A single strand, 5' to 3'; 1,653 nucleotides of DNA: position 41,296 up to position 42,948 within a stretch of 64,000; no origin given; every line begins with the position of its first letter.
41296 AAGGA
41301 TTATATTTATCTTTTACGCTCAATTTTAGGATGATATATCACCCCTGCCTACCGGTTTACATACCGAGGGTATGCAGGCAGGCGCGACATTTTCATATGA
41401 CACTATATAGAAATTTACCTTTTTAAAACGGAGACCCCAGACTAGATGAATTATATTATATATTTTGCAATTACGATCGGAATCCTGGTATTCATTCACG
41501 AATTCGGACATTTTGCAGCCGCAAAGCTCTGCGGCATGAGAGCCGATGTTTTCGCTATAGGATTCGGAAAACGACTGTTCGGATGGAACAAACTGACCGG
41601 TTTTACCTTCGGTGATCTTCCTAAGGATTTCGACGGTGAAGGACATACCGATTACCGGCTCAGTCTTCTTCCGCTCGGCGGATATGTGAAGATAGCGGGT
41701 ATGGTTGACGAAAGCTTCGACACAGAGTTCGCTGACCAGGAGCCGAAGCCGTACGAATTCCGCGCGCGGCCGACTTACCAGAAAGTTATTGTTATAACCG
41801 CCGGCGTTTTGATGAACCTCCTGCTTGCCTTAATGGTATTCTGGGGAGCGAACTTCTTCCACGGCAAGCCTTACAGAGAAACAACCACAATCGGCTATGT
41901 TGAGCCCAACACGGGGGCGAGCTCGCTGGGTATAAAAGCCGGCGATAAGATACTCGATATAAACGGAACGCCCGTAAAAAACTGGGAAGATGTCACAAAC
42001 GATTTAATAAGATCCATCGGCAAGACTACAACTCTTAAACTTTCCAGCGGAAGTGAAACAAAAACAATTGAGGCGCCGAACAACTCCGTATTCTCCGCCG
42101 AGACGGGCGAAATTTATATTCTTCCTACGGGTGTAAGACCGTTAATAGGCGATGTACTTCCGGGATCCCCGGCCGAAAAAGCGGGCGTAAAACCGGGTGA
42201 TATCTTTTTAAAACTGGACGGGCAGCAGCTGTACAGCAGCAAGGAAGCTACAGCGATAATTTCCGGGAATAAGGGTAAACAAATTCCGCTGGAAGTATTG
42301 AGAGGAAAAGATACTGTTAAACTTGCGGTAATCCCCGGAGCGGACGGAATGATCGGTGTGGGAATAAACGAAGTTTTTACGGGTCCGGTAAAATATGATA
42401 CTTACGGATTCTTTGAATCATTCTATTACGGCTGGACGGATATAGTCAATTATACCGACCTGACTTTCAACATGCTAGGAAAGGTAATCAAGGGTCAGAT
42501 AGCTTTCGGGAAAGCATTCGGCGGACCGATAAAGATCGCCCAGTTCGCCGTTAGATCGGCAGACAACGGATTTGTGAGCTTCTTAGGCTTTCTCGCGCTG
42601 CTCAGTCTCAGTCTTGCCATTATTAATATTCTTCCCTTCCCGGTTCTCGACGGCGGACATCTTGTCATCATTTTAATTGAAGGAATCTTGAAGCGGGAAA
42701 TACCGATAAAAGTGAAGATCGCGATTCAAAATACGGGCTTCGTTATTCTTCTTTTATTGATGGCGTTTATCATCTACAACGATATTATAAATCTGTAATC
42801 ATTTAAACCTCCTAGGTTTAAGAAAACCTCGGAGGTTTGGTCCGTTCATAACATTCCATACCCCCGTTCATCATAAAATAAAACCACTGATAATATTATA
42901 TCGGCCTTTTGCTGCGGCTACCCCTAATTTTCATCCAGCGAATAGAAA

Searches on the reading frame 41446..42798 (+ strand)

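Call 9: search_protein_families(library=pfam, proteins=[window:41446-42798:+], max_evalue=0.01)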
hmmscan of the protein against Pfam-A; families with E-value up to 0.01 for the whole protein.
window:41446-42798:+ (450 aa): 6 families
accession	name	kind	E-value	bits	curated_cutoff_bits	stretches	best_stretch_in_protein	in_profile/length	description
PF02163.28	Peptidase_M50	-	3.2e-56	190.6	27.2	1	6-438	1-221/221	Peptidase family M50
PF17820.7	PDZ_6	-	1.3e-19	70.1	27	2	234-286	2-54/54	PDZ domain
PF13180.12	PDZ_2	-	3.3e-16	59.8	27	2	233-295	15-78/80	PDZ domain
PF00595.29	PDZ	-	1.2e-14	54.8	23.2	2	145-198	25-79/81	PDZ domain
PF14685.13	PDZ_Tricorn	-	5e-09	36.5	25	2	162-205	37-83/88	Tricorn protease PDZ domain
PF21558.3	Pept_S41_N_bact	-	0.00017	21.9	27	1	153-187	10-44/87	Bacteroidetes, Peptidase, S41 family, N-terminal domain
